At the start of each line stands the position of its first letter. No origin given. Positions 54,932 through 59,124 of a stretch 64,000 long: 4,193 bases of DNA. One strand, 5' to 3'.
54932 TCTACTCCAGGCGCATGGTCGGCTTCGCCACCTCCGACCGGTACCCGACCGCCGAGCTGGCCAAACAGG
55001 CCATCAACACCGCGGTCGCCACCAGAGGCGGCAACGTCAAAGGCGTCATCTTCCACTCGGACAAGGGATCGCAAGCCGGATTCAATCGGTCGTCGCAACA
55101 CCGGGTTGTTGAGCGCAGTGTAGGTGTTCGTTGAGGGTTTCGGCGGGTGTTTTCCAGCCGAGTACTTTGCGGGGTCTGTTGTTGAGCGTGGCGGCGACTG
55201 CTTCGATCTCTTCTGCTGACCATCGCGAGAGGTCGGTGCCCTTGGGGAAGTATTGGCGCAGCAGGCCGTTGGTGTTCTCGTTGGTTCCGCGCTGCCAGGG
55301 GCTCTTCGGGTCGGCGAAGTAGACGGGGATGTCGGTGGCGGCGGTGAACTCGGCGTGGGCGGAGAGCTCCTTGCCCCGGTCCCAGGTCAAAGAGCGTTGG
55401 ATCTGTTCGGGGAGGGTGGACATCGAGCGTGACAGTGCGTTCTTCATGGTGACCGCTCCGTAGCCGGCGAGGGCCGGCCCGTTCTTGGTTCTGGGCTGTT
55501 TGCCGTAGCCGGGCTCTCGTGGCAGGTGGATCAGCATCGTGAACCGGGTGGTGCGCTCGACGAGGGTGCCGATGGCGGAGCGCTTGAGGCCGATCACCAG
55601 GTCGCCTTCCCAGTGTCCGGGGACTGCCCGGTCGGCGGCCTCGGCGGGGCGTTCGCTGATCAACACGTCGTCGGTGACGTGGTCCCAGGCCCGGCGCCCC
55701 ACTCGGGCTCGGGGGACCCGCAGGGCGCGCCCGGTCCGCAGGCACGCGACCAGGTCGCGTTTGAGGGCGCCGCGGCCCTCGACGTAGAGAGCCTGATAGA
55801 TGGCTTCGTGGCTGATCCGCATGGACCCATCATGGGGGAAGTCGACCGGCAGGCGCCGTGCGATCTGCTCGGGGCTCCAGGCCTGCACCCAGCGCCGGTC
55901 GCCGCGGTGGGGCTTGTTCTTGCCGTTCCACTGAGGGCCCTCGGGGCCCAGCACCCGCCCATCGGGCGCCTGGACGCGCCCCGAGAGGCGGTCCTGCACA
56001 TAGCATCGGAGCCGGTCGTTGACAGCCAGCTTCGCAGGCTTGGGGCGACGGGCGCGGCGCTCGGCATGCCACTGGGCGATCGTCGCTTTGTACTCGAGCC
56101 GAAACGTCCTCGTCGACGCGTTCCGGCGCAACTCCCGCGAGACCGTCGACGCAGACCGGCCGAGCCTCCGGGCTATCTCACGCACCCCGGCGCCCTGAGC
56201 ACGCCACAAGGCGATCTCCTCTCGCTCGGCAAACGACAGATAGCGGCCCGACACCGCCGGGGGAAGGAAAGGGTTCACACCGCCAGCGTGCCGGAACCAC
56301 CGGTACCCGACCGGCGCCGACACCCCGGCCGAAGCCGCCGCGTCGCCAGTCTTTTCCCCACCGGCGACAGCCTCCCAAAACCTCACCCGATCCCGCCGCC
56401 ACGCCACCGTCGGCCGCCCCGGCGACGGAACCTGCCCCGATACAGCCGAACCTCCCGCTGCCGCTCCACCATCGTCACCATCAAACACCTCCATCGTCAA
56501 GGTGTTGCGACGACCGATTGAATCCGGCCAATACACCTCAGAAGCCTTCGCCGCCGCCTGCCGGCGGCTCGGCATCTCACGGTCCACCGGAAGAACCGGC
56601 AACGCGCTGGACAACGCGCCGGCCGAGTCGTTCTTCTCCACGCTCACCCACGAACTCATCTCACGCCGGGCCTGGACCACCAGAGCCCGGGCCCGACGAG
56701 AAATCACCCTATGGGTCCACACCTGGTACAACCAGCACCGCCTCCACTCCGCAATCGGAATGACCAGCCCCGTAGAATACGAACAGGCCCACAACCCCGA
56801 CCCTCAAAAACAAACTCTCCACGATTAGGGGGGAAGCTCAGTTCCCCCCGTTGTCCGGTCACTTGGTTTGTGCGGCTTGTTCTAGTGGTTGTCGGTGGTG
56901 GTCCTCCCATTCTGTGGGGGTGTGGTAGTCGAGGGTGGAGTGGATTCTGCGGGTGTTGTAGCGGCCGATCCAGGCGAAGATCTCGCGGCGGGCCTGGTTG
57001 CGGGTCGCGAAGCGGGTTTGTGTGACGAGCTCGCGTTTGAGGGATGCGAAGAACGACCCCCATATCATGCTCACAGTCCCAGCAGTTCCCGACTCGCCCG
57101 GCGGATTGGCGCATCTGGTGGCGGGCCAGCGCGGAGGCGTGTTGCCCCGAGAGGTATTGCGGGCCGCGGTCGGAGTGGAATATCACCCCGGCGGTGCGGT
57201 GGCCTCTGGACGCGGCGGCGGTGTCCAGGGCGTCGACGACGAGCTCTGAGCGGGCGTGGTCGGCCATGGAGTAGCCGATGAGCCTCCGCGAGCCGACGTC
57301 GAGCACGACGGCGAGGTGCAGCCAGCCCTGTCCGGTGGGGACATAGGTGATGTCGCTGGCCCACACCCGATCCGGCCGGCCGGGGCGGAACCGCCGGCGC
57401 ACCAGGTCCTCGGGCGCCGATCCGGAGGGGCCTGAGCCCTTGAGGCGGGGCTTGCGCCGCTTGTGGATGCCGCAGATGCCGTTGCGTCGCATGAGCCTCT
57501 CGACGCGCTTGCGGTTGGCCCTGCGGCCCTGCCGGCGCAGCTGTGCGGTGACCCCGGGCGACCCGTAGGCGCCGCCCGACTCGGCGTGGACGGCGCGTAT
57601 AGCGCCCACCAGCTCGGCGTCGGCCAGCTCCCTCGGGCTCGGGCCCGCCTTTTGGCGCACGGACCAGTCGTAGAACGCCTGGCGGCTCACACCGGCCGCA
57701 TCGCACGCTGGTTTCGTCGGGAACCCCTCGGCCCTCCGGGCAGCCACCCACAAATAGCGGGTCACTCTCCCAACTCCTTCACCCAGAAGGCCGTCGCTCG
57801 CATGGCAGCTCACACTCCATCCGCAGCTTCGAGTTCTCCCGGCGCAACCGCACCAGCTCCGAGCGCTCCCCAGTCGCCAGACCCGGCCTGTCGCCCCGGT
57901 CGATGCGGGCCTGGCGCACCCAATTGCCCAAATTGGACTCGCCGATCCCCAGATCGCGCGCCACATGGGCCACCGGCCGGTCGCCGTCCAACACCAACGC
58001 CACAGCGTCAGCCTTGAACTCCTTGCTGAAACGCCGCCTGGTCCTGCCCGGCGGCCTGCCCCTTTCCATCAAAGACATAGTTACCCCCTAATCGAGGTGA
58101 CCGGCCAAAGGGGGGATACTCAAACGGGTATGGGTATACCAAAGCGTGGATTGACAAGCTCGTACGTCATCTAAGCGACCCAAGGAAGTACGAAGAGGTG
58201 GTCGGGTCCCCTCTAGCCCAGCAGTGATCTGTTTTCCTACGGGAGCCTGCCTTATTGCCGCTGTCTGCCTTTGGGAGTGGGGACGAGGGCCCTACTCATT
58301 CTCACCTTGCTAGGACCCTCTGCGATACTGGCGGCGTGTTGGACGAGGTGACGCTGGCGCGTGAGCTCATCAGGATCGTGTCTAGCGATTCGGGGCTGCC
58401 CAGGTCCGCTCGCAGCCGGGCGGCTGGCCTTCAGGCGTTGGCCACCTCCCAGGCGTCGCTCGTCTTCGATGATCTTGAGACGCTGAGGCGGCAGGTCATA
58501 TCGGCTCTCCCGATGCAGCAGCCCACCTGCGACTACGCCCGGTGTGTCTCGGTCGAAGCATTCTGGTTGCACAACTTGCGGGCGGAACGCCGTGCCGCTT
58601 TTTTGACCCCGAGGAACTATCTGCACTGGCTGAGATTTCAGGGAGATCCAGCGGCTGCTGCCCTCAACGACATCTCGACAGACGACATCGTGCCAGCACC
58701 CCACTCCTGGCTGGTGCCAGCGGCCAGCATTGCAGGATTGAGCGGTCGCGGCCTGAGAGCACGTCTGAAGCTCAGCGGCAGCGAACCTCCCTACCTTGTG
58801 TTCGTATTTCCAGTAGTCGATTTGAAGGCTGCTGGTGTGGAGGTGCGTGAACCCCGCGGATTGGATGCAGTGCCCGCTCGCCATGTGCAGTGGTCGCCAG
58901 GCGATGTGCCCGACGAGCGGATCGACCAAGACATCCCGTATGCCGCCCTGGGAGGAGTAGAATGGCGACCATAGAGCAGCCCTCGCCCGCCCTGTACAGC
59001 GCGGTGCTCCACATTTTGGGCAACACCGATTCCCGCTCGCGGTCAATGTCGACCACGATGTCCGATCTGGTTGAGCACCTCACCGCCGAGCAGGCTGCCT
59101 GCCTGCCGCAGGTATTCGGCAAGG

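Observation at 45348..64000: SNF2-DUF3883 helicase and DUF1156 methylase look like two halves of one poorly characterised defence locus, pushed 12.6 kb apart by accreted cargo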

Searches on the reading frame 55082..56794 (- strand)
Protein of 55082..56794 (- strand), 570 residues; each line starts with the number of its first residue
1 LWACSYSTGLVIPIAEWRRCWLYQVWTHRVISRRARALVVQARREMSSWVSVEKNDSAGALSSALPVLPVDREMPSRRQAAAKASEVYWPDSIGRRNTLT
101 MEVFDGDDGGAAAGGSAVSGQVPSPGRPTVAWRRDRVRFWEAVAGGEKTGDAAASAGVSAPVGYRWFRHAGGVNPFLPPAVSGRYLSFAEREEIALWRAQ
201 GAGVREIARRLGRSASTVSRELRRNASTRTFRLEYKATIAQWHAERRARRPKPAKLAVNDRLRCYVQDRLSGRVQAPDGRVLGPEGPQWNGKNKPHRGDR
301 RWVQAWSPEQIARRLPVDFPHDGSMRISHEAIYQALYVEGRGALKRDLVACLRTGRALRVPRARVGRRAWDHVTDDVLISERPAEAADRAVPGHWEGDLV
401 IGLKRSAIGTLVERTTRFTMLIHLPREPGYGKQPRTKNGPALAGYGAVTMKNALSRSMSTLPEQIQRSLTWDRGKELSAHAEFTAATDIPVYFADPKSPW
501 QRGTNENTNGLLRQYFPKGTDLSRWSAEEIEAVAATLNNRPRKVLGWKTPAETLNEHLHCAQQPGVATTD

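Call 3: search_protein_families(library=pfam, proteins=[window:55082-56794:-], max_evalue=0.01)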
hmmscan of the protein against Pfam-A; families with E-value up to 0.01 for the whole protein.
window:55082-56794:- (570 aa): 6 families
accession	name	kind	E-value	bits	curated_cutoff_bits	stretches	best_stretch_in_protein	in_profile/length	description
PF13936.12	HTH_38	-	2.1e-20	72.6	27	1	182-225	1-44/44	Helix-turn-helix domain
PF13384.12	HTH_23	-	3.4e-07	30.3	24.6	1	188-224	4-40/50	Homeodomain-like domain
PF00665.32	rve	-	3.5e-06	27.7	32.6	1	390-499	3-102/102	Integrase core domain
PF13518.12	HTH_28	-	0.00021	21.7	25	1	190-224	1-35/52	Helix-turn-helix domain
PF08281.18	Sigma70_r4_2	-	0.00066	19.7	25.7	1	188-224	13-49/54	Sigma-70, region 4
PF09339.16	HTH_IclR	-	0.0094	16.1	22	0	200-222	17-39/52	IclR helix-turn-helix domain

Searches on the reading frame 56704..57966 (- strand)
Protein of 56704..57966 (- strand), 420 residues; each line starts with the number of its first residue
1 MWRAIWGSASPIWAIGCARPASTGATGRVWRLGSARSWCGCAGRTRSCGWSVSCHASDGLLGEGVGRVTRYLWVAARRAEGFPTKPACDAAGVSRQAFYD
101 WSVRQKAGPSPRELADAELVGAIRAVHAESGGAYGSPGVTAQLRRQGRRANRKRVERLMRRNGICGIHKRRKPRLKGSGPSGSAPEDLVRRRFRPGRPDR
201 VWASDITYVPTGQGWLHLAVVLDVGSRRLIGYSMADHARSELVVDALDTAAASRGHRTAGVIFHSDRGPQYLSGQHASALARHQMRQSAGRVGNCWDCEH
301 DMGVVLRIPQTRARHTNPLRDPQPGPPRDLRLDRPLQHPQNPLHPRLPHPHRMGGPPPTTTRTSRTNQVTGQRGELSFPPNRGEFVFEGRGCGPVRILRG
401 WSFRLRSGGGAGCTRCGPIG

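Call 3: search_protein_families(library=pfam, proteins=[window:56704-57966:-], max_evalue=0.01)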
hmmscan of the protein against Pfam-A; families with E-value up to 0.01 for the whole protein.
window:56704-57966:- (420 aa): 2 families
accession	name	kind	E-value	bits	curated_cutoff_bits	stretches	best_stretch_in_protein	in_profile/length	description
PF00665.32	rve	-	6.6e-24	84.5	32.6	1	197-295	3-102/102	Integrase core domain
PF13276.12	HTH_21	-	5.6e-18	65.4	28.1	1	117-172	4-60/60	HTH-like domain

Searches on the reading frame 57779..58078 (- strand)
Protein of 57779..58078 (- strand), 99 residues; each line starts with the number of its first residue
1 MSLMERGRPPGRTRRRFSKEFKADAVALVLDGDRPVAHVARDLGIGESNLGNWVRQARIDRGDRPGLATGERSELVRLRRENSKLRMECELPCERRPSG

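Call 29: search_protein_families(library=pfam, proteins=[window:57779-58078:-], max_evalue=0.1)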
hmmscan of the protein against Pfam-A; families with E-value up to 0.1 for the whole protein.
window:57779-58078:- (99 aa): 3 families
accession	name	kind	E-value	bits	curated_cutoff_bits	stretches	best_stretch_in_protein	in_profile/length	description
PF01527.26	HTH_Tnp_1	-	7.7e-18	64.9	24.1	1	12-88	2-73/75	Transposase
PF13542.12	HTH_Tnp_ISL3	-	4.4e-07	29.7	27.4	1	12-56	7-49/51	Helix-turn-helix domain of transposase family ISL3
PF13518.12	HTH_28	-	0.003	18.1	25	1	21-58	1-37/52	Helix-turn-helix domain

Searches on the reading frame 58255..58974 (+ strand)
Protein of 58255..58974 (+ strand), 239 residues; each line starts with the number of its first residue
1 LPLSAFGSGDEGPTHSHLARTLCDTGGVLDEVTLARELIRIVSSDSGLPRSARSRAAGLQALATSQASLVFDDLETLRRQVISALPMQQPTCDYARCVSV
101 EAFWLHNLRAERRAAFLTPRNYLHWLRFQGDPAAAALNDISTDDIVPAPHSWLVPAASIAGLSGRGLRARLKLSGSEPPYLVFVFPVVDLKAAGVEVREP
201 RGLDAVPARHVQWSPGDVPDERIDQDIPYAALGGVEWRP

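Call 29: search_protein_families(library=pfam, proteins=[window:58255-58974:+], max_evalue=0.1)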
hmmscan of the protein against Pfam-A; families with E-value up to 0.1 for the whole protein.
window:58255-58974:+ (239 aa): 0 families

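Call 31: search_protein_families(library=ncbifam, proteins=[window:58255-58974:+], max_evalue=0.1)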
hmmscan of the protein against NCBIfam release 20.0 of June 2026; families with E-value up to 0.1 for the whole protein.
window:58255-58974:+ (239 aa): 0 families

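Call 32: search_protein_families(library=phrogs, proteins=[window:58255-58974:+], max_evalue=0.1)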
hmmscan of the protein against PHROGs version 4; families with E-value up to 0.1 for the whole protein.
window:58255-58974:+ (239 aa): 0 families

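Call 33: search_protein_families(library=padloc, proteins=[window:58255-58974:+], max_evalue=0.001)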
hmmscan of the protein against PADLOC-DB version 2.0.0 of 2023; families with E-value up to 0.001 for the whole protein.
window:58255-58974:+ (239 aa): 0 families

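Call 42: find_homologous_proteins(query=window:58255-58974:+, max_evalue=0.001)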
Query window:58255-58974:+ (239 aa): 94 proteins with E <= 0.001 among 5230 candidates.
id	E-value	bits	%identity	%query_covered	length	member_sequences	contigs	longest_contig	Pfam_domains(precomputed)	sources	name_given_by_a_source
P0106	1.5e-155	534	100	100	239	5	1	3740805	-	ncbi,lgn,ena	-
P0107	1.7e-113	396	87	87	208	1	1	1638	-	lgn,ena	-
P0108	1.8e-113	396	85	89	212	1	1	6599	-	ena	-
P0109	4.4e-110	385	75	95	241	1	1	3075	-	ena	-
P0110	1.0e-108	380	77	91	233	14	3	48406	-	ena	-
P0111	6.5e-102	358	77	86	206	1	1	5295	-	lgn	-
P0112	2.7e-101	356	73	91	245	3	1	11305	-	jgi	-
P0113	3.8e-97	343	74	87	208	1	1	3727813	-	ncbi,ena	-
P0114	4.6e-97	342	74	87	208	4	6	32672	-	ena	-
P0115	4.9e-96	339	73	87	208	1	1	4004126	-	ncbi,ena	-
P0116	5.2e-95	336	93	55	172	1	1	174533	-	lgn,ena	-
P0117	3.0e-94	333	71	89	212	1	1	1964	-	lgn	-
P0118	8.7e-93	328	71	86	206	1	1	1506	-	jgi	-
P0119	9.0e-92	325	69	86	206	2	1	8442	-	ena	-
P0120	1.5e-91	324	73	89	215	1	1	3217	-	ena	-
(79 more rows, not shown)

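Call 43: find_encoding_contigs(protein=P0106, flank=10000, max_places=3)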
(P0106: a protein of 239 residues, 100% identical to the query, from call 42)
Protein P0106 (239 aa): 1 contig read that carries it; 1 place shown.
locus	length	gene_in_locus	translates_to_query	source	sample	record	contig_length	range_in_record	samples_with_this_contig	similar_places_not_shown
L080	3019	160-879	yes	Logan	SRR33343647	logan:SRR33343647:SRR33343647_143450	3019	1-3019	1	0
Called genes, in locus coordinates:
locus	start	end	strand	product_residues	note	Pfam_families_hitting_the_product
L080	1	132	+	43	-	?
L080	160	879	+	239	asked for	-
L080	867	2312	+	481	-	-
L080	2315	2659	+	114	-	-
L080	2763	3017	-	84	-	?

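Call 72: predict_structure(alignment_id=A2)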
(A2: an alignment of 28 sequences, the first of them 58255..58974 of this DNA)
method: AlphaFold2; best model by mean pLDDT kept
length: 239 residues; sequences in the alignment: 28
mean_pLDDT: 82.4   pTM: 0.75
mean pLDDT of the five models: 82.4, 81.2, 80.1, 74.0, 63.1
residues with pLDDT >= 90: 136; 70-90: 61; 50-70: 14; < 50: 28
segments of 3 or more residues with pLDDT < 50: 1-27
pLDDT, mean of each block of 10 residues (from residue 1): 35 29 43 88 91 96 90 91 90 94 93 95 98 97 80 89 91 85 97 92 72 63 85 96
secondary structure, 60 per line:
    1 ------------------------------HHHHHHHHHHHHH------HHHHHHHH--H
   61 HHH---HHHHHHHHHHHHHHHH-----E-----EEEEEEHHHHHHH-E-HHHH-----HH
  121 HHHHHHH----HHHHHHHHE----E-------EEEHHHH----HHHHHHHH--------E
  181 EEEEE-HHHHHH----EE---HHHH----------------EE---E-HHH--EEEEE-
elements in order: H31-43 H50-57 H60-63 H67-82 E94-99 H100-106 H110-113 H119-127 H132-139 E153-155 H156-159 H164-171 E180-185 H187-192 H202-205 E234-238

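Call 74: fold_search(model_id=the predicted structure, library=pdb)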
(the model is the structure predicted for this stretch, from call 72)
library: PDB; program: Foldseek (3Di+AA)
matches with E <= 10: 64; with E <= 0.001: 0
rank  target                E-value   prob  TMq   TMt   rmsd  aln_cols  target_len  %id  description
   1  8tfi                  2.6e-01  0.80  0.27  0.35   5.8       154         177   10  tRNA 2'-phosphotransferase (Tpt1) from Pyrococcus horikoshii (released 2023-11-08)
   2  9ld6_A                5.1e-01  0.51  0.26  0.33   6.8       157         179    6  The complex structure of TkoKptA/DNA/NAD+ (released 2025-11-12)
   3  9lda_A                5.4e-01  0.44  0.25  0.32   7.1       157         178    6  The complex structure of K63A/5'-p-ADPR-DNA (released 2025-11-12)
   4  9ldg_B                5.4e-01  0.28  0.22  0.29   8.7       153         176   10  The structure of TkoKptA/DNA/Appr>P complex-B (released 2025-11-12)
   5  9ldg_A                5.7e-01  0.25  0.22  0.29   8.7       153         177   10  The structure of TkoKptA/DNA/Appr>P complex-B (released 2025-11-12)
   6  4xh3                  5.7e-01  0.02  0.13  0.13  19.6       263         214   11  Mechanistic insights into anchorage of the contractile ring from yeast to humans (released 2015-07-15)
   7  8tg4_A                9.1e-01  0.23  0.23  0.29   8.7       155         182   12  tRNA 2'-phosphotransferase (Tpt1) from Aeropyrum pernix in complex with ADP-ribose-2"-phosphate and 2'-OH RNA (released 2023-11-08)
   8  9ldc_A                9.6e-01  0.44  0.27  0.35   6.2       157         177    8  The structure of TkoKptA/DNA/ADPR complex-B* (released 2025-11-12)
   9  1wfx                  9.6e-01  0.38  0.26  0.34   6.6       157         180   11  Crystal Structure of APE0204 from Aeropyrum pernix (released 2004-11-27)
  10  9ld4_A                1.1e+00  0.23  0.23  0.30   7.4       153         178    9  The Apo-form structure of TkoKptA (released 2025-11-12)
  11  9ld3_A                1.2e+00  0.15  0.18  0.23   8.5        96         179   11  The complex structure of K63A/2',3',5'-P-A/ADPR (released 2025-11-12)
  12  8baq                  1.4e+00  0.08  0.24  0.27  11.7       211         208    9  E. coli C7 DarT1 in complex with NAD+ (released 2023-07-12)
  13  9cqe_D                1.4e+00  0.04  0.10  0.07  14.3        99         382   13  CRYSTAL STRUCTURE OF APO C-TERMINAL HIS-TAG DOG HSP47(36-418) IN A P 1 21 1 CRYSTAL FORM (released 2024-10-30)
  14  3zha_D                1.5e+00  0.06  0.12  0.09  13.7       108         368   15  Molecular basis for the action of the collagen-specific chaperone Hsp47 SERPINH1 and its structure-specific client rec (released 2013-01-09)
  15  2qzg_B                1.6e+00  0.21  0.16  0.34   4.7        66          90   17  Crystal structure of unknown function protein MMP1188 (released 2007-09-04)
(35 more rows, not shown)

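Call 75: search_solved_structures(query=A2, max_evalue=10)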
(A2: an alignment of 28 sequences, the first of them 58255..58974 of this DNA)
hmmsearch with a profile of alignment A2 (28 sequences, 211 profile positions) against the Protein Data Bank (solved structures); distinct sequences matched with E-value up to 10: 1.
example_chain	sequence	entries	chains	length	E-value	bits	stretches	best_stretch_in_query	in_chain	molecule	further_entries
5xxu_J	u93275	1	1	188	0.47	13.3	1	24-84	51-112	Ribosomal protein uS4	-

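Call 81: fold_search(model_id=the predicted structure, library=viral)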
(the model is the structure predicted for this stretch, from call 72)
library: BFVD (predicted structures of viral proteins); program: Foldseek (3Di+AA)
matches with E <= 10: 69; with E <= 0.001: 0
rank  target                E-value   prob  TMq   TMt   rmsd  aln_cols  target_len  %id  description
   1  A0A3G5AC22            2.1e-01  0.54  0.25  0.42   9.6       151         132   11  Uncharacterized protein [Hyperionvirus sp.]
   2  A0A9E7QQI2            5.6e-01  0.21  0.21  0.32   8.9       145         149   11  (no name in the UniProt tables at hand)
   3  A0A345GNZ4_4          6.0e-01  0.38  0.18  0.04  12.8        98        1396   13  (no name in the UniProt tables at hand)
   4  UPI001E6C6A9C         8.9e-01  0.23  0.13  0.34  16.1        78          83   17  (no name look-up for this kind of identifier)
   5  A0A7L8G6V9            1.1e+00  0.04  0.15  0.12  18.8       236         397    8  (no name in the UniProt tables at hand)
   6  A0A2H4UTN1            1.3e+00  0.23  0.24  0.19   8.2       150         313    3  tRNA 2'-phosphotransferase/Ap4A hydrolase [Bodo saltans virus]
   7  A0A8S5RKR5            2.0e+00  0.05  0.12  0.15  19.6       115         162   12  Uncharacterized protein [virus sp. ctReX5]
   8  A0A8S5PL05            2.2e+00  0.14  0.14  0.24  12.9        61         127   15  Uncharacterized protein [Siphoviridae sp. ctRcp9]
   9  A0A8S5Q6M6            2.2e+00  0.14  0.28  0.26   7.5       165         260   10  Uncharacterized protein [Myoviridae sp. ctTRu92]
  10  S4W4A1                2.4e+00  0.04  0.10  0.09  13.1        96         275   17  F-box domain containing protein [Pandoravirus salinus]
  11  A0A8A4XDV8            2.5e+00  0.03  0.11  0.05  23.3       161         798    9  Nonstructural protein [Luscinia cyane Ichthamaparvovirus]
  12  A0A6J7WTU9            2.5e+00  0.03  0.20  0.06  14.1       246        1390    9  Phage head morphogenesis domain-containing protein [uncultured Caudovirales phage]
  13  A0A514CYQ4            2.7e+00  0.04  0.13  0.16  13.4        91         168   18  (no name in the UniProt tables at hand)
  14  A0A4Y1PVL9            3.0e+00  0.08  0.12  0.14  14.2        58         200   17  (no name in the UniProt tables at hand)
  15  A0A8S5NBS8            3.0e+00  0.06  0.11  0.20  13.5        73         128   16  Uncharacterized protein [Myoviridae sp. ctx322]
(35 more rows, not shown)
